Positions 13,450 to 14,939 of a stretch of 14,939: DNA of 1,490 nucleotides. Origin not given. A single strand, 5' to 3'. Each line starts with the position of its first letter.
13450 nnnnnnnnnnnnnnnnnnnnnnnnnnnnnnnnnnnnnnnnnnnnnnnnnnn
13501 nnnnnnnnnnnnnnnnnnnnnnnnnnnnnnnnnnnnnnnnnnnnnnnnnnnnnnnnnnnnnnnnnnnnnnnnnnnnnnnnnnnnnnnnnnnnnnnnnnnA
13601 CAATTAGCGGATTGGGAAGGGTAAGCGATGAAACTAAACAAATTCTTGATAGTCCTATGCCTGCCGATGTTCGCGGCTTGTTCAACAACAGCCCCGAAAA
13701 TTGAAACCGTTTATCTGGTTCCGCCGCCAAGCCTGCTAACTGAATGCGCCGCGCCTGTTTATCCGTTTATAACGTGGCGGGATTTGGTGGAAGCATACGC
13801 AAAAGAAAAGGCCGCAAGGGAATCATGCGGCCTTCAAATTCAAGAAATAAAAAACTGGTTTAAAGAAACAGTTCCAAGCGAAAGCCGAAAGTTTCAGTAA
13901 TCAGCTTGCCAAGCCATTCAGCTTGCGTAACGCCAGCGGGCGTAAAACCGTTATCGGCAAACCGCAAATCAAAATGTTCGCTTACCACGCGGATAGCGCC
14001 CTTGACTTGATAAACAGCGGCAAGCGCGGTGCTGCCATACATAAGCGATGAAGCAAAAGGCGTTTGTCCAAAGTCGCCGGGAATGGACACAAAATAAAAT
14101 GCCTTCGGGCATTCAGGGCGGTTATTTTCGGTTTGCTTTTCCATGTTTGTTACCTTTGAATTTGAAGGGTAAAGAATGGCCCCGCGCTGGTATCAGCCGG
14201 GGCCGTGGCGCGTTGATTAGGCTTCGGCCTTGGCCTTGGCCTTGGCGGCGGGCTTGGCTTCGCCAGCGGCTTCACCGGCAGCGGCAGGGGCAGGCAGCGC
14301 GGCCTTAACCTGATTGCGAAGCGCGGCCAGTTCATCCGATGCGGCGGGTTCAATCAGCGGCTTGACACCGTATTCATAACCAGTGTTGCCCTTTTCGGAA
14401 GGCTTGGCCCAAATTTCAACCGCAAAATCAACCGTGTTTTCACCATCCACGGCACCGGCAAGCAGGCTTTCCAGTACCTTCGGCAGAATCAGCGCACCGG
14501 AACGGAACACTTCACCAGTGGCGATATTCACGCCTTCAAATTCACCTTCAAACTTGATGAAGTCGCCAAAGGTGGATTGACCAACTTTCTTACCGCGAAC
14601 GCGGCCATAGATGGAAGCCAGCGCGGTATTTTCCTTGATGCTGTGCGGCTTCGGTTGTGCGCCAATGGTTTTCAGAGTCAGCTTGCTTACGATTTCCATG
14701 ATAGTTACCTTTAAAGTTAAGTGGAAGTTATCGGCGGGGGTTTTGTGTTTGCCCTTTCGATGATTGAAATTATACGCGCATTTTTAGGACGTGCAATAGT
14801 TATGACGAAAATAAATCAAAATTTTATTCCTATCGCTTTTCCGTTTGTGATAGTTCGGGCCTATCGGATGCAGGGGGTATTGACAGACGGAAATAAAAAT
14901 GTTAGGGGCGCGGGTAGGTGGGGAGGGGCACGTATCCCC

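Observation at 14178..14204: Stable stem-loop between the two early ssDNA-binding genes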

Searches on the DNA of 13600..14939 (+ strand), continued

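Call 30: search_dna_similar(query=window:14160-14222:+, collection=phages, mode=distant, max_rows=60, max_evalue=10)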
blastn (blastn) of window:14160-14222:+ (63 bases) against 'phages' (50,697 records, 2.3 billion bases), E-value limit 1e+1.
Records with a match: 81; places in all: 81; records where one place covers at least 80% of the query: 65.
Best place of each record, by identity: >=99% 11; 95-99% 48; 90-95% 9; 80-90% 4; 60-80% 9.
By first word of the organism name: Enterobacteria 59; Salmonella 11; Pseudomonas 3; Burkholderia 2; Curvibacter 2; Erwinia 1; Ralstonia 1; Microviridae 1; Pantoea 1.
By host as written in the record: Salmonella enterica serovar Typhimurium LT2 - pKJK5 48; Salmonella enterica subsp. enterica serovar Typhimurium BAA-2828 (MHM112) 11; - 10; Pseudomonas aeruginosa PA14 2; Curvibacter sp. IMCC26059 2; Burkholderia contaminans 5080 1; Pseudomonas putida KT2440 1; Erwinia amylovora KT-1 1; and 5 more.
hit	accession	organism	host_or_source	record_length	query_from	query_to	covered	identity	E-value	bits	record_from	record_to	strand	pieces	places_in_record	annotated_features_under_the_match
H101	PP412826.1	Enterobacteria phage PRDchartreuse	Salmonella enterica serovar Typhimurium ...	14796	1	63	100%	100.0%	2e-24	114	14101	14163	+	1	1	ssDNA binding protein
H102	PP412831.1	Enterobacteria phage PRDemerald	Salmonella enterica serovar Typhimurium ...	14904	1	63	100%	100.0%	2e-24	114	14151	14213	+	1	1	ssDNA binding protein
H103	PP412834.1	Enterobacteria phage PRDgold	Salmonella enterica serovar Typhimurium ...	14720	1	63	100%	100.0%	2e-24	114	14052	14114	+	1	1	ssDNA binding protein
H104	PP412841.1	Enterobacteria phage PRDmahogany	Salmonella enterica serovar Typhimurium ...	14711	1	63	100%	100.0%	2e-24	114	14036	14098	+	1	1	ssDNA binding protein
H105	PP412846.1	Enterobacteria phage PRDnavy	Salmonella enterica serovar Typhimurium ...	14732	1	63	100%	100.0%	2e-24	114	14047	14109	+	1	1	ssDNA binding protein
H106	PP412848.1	Enterobacteria phage PRDolive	Salmonella enterica serovar Typhimurium ...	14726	1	63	100%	100.0%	2e-24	114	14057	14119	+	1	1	ssDNA binding protein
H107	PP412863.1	Enterobacteria phage PRDturquoise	Salmonella enterica serovar Typhimurium ...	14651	1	63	100%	100.0%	2e-24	114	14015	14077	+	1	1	ssDNA binding protein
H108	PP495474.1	Salmonella phage PKJ.Ry.20.1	Salmonella enterica subsp. enterica ...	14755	1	63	100%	100.0%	2e-24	114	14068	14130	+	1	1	ssDNA binding protein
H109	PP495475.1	Salmonella phage PKJ.Ry.20.2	Salmonella enterica subsp. enterica ...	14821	1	63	100%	100.0%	2e-24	114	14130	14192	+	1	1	ssDNA binding protein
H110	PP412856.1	Enterobacteria phage PRDsage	Salmonella enterica serovar Typhimurium ...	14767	1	63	100%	98.4%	3e-22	108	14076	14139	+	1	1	ssDNA binding protein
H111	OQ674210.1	Burkholderia phage vB_Bco-CSP1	Burkholderia contaminans 5080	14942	1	63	100%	96.8%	1e-21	105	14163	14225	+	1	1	ssDNA-binding protein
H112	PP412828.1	Enterobacteria phage PRDcobalt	Salmonella enterica serovar Typhimurium ...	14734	1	63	100%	96.8%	1e-21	105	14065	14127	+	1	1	ssDNA binding protein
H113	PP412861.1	Enterobacteria phage PRDsky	Salmonella enterica serovar Typhimurium ...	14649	1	63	100%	96.8%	1e-21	105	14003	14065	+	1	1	ssDNA binding protein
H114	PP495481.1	Salmonella phage PKJ.Vi.20.2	Salmonella enterica subsp. enterica ...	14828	1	63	100%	96.8%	1e-21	105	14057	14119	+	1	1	ssDNA binding protein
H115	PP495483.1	Salmonella phage PKJ.Vi.20.4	Salmonella enterica subsp. enterica ...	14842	1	63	100%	96.8%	1e-21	105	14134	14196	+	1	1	ssDNA binding protein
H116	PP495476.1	Salmonella phage PKJ.Ry.20.3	Salmonella enterica subsp. enterica ...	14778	1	63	100%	96.8%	2e-19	99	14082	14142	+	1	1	ssDNA binding protein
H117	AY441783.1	Enterobacteria phage PR772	-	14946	1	63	100%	95.2%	5e-20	101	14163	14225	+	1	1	ssDNA-binding protein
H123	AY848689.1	Enterobacteria phage PRD1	-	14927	1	63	100%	95.2%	5e-20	101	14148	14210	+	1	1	XII: ssDNA binding protein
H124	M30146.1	Enterobacteria phage PRD1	-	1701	1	63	100%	95.2%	5e-20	101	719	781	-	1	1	early protein XII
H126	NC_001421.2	Enterobacteria phage PRD1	-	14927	1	63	100%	95.2%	5e-20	101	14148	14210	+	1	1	XII: single strand DNA binding protein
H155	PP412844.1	Enterobacteria phage PRDmint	Salmonella enterica serovar Typhimurium ...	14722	1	63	100%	93.8%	2e-18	95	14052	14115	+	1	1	ssDNA binding protein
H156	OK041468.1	Burkholderia phage BCE1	Burkholderia cepacia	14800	1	63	100%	93.7%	6e-19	97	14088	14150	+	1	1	hypothetical protein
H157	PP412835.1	Enterobacteria phage PRDgraphite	Salmonella enterica serovar Typhimurium ...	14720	1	63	100%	93.7%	6e-19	97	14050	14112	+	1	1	ssDNA binding protein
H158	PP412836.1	Enterobacteria phage PRDhazel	Salmonella enterica serovar Typhimurium ...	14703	1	63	100%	93.7%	6e-19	97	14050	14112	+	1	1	ssDNA binding protein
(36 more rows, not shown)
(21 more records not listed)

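Call 32: get_annotated_region(hit=H110, flank=350)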
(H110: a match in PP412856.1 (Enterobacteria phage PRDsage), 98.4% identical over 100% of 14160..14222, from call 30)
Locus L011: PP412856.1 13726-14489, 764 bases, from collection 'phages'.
description: Enterobacteria phage PRDsage, complete genome.
organism: Enterobacteria phage PRDsage (NCBI taxid 3127620)
taxonomy: Viruses; Varidnaviria; Bamfordvirae; Preplasmiviricota; Tectiliviricetes; Kalamavirales; Tectiviridae; Alphatectivirus
host: Salmonella enterica serovar Typhimurium LT2 - pKJK5; source: -; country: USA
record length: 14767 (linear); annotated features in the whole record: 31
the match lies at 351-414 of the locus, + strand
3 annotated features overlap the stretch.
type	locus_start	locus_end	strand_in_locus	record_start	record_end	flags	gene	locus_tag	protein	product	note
CDS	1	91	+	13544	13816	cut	-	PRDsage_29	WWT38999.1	Rz1-like spanin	P37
CDS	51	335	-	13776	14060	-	-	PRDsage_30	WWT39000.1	ssDNA binding protein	P19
CDS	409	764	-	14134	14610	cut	-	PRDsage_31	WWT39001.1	ssDNA binding protein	P12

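Call 33: get_annotated_region(hit=H116, flank=350)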
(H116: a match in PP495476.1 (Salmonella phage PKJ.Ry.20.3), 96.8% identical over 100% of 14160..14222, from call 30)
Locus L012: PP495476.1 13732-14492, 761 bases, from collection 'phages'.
description: Salmonella phage PKJ.Ry.20.3, complete genome.
organism: Salmonella phage PKJ.Ry.20.3 (NCBI taxid 3135601)
taxonomy: Viruses; Varidnaviria; Bamfordvirae; Preplasmiviricota; Tectiliviricetes; Kalamavirales; Tectiviridae; Alphatectivirus
host: Salmonella enterica subsp. enterica serovar Typhimurium BAA-2828 (MHM112); source: -; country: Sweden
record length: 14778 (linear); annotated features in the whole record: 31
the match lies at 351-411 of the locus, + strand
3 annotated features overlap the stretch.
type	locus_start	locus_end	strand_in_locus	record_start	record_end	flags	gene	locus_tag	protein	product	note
CDS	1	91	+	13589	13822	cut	-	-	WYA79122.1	hypothetical protein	-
CDS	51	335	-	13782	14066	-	-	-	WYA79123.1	ssDNA binding protein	-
CDS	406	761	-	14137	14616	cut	-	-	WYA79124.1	ssDNA binding protein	-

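Call 34: get_annotated_region(hit=H155, flank=350)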
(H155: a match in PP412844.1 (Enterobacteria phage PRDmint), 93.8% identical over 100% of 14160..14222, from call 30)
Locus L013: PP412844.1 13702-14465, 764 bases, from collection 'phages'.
description: Enterobacteria phage PRDmint, complete genome.
organism: Enterobacteria phage PRDmint (NCBI taxid 3127608)
taxonomy: Viruses; Varidnaviria; Bamfordvirae; Preplasmiviricota; Tectiliviricetes; Kalamavirales; Tectiviridae; Alphatectivirus
host: Salmonella enterica serovar Typhimurium LT2 - pKJK5; source: -; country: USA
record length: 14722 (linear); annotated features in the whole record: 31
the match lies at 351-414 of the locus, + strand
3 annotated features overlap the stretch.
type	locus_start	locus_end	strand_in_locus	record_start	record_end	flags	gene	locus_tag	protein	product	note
CDS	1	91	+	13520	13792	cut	-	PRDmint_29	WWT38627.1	Rz1-like spanin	P37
CDS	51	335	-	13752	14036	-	-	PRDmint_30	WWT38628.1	ssDNA binding protein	P19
CDS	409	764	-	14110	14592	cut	-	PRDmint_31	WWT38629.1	ssDNA binding protein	P12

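Call 35: get_annotated_region(hit=H156, flank=350)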
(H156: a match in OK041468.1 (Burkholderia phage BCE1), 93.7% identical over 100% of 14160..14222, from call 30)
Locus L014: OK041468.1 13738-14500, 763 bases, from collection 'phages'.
description: Burkholderia phage BCE1, complete genome.
organism: Burkholderia phage BCE1 (NCBI taxid 2884452)
taxonomy: Viruses; Varidnaviria; Bamfordvirae; Preplasmiviricota; Tectiliviricetes; Kalamavirales; Tectiviridae; Alphatectivirus; Alphatectivirus PRD1
host: Burkholderia cepacia; source: -; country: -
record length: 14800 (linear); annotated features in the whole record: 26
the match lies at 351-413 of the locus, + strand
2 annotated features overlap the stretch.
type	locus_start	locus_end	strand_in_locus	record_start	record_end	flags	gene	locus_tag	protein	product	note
CDS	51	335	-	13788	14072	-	-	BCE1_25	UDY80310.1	hypothetical protein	-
CDS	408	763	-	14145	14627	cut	-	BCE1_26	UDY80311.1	hypothetical protein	-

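Call 36: get_annotated_region(hit=H157, flank=350)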
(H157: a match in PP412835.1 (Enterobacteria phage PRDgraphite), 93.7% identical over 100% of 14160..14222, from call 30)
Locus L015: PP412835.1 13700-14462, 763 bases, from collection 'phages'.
description: Enterobacteria phage PRDgraphite, complete genome.
organism: Enterobacteria phage PRDgraphite (NCBI taxid 3127599)
taxonomy: Viruses; Varidnaviria; Bamfordvirae; Preplasmiviricota; Tectiliviricetes; Kalamavirales; Tectiviridae; Alphatectivirus
host: Salmonella enterica serovar Typhimurium LT2 - pKJK5; source: -; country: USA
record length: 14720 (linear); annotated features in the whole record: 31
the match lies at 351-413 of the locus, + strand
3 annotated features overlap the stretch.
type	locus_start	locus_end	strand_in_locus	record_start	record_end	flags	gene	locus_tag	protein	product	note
CDS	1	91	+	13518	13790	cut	-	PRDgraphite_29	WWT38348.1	Rz1-like spanin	P37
CDS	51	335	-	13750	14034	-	-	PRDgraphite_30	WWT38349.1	ssDNA binding protein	P19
CDS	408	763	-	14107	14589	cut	-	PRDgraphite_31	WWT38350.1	ssDNA binding protein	P12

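Call 37: get_annotated_region(hit=H158, flank=350)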
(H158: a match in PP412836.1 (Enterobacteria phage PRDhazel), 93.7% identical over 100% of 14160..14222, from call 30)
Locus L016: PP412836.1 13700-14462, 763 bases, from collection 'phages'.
description: Enterobacteria phage PRDhazel, complete genome.
organism: Enterobacteria phage PRDhazel (NCBI taxid 3127600)
taxonomy: Viruses; Varidnaviria; Bamfordvirae; Preplasmiviricota; Tectiliviricetes; Kalamavirales; Tectiviridae
host: Salmonella enterica serovar Typhimurium LT2 - pKJK5; source: -; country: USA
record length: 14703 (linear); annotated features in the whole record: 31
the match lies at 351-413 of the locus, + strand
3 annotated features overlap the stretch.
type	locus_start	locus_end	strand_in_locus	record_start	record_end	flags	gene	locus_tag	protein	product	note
CDS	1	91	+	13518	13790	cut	-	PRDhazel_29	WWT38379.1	Rz1-like spanin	P37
CDS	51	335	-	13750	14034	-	-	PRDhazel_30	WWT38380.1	ssDNA binding protein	P19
CDS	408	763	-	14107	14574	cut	-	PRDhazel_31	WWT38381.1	ssDNA binding protein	P12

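Call 38: get_annotated_region(hit=H113, flank=350)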
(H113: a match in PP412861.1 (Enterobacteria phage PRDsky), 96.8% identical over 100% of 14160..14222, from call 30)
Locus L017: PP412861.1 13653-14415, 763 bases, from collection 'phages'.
description: Enterobacteria phage PRDsky, complete genome.
organism: Enterobacteria phage PRDsky (NCBI taxid 3127625)
taxonomy: Viruses; Varidnaviria; Bamfordvirae; Preplasmiviricota; Tectiliviricetes; Kalamavirales; Tectiviridae
host: Salmonella enterica serovar Typhimurium LT2 - pKJK5; source: -; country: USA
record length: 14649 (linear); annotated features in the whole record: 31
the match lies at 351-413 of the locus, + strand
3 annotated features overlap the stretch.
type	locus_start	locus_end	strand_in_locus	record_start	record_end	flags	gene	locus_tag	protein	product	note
CDS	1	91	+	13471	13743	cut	-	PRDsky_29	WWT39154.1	Rz1-like spanin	P37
CDS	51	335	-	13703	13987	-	-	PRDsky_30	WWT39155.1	ssDNA binding protein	P19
CDS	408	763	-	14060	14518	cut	-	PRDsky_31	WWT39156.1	ssDNA binding protein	P12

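Call 39: get_annotated_region(hit=H111, flank=350)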
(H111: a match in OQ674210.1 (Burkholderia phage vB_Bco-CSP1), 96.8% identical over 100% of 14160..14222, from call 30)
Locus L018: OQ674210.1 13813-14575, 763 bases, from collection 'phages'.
description: Burkholderia phage vB_Bco-CSP1, complete genome.
organism: Burkholderia phage vB_Bco-CSP1 (NCBI taxid 3038314)
taxonomy: Viruses
host: Burkholderia contaminans 5080; source: pond water; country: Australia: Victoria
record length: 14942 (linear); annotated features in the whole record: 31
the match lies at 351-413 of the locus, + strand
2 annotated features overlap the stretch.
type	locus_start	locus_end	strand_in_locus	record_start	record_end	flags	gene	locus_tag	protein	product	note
CDS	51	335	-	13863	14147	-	-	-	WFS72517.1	ssDNA-binding protein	-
CDS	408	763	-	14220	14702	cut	-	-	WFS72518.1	ssDNA-binding protein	-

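Call 66: search_rna_families(source=window, start=13700, end=14939, threshold=evalue, max_evalue=1)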
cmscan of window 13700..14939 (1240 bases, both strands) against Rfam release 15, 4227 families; matches with E-value up to 1: 2.
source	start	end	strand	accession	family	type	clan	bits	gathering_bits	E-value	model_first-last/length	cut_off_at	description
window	13795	13873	-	RF00519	suhB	Gene; sRNA;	CL00108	26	41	0.007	1-77/77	no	Makes More Granules Regulator RNA (mmgR)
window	13799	13836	-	RF00489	ctRNA_p42d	Gene; antisense;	-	20.2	50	0.22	1-46/46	no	ctRNA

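Call 81: get_annotated_region(hit=H93, flank=150)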
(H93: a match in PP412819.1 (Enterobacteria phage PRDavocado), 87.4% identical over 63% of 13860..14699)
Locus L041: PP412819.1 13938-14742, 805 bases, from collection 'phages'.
description: Enterobacteria phage PRDavocado, complete genome.
organism: Enterobacteria phage PRDavocado (NCBI taxid 3127584)
taxonomy: Viruses; Varidnaviria; Bamfordvirae; Preplasmiviricota; Tectiliviricetes; Kalamavirales; Tectiviridae
host: Salmonella enterica serovar Typhimurium LT2 - pKJK5; source: -; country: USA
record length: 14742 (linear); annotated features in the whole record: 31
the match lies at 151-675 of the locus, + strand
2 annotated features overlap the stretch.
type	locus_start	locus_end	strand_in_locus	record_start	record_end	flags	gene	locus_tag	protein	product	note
CDS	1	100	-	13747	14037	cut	-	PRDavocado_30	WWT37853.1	ssDNA binding protein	P19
CDS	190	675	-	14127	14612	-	-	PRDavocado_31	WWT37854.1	ssDNA binding protein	P12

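Call 82: get_annotated_region(hit=H96, flank=150)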
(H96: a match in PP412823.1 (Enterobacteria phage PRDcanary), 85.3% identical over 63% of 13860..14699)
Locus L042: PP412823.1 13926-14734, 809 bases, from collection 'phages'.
description: Enterobacteria phage PRDcanary, complete genome.
organism: Enterobacteria phage PRDcanary (NCBI taxid 3127588)
taxonomy: Viruses; Varidnaviria; Bamfordvirae; Preplasmiviricota; Tectiliviricetes; Kalamavirales; Tectiviridae
host: Salmonella enterica serovar Typhimurium LT2 - pKJK5; source: -; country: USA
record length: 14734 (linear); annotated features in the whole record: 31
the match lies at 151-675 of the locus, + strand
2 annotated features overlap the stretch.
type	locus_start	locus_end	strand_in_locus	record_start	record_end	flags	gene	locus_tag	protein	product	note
CDS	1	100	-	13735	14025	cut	-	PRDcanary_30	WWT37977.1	ssDNA binding protein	P19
CDS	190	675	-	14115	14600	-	-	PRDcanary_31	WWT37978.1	ssDNA binding protein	P12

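Call 83: get_annotated_region(hit=H97, flank=150)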
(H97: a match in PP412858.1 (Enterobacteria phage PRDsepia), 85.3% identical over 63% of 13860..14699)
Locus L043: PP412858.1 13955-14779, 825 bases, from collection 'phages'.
description: Enterobacteria phage PRDsepia, complete genome.
organism: Enterobacteria phage PRDsepia (NCBI taxid 3127622)
taxonomy: Viruses; Varidnaviria; Bamfordvirae; Preplasmiviricota; Tectiliviricetes; Kalamavirales; Tectiviridae
host: Salmonella enterica serovar Typhimurium LT2 - pKJK5; source: -; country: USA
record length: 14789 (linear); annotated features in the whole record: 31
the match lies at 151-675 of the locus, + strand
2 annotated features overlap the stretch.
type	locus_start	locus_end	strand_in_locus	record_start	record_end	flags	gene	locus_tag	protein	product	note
CDS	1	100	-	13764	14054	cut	-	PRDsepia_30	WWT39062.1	ssDNA binding protein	P19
CDS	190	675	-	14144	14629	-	-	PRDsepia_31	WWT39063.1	ssDNA binding protein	P12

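Call 84: get_annotated_region(hit=H98, flank=150)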
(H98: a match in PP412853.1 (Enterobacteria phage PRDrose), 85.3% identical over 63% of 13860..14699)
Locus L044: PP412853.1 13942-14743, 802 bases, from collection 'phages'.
description: Enterobacteria phage PRDrose, complete genome.
organism: Enterobacteria phage PRDrose (NCBI taxid 3127617)
taxonomy: Viruses; Varidnaviria; Bamfordvirae; Preplasmiviricota; Tectiliviricetes; Kalamavirales; Tectiviridae; Alphatectivirus
host: Salmonella enterica serovar Typhimurium LT2 - pKJK5; source: -; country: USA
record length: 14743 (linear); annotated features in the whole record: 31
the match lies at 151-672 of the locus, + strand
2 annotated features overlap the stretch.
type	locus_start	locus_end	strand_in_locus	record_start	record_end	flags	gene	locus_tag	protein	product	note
CDS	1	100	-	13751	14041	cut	-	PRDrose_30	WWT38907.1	ssDNA binding protein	P19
CDS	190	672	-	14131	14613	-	-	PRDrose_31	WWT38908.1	ssDNA binding protein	P12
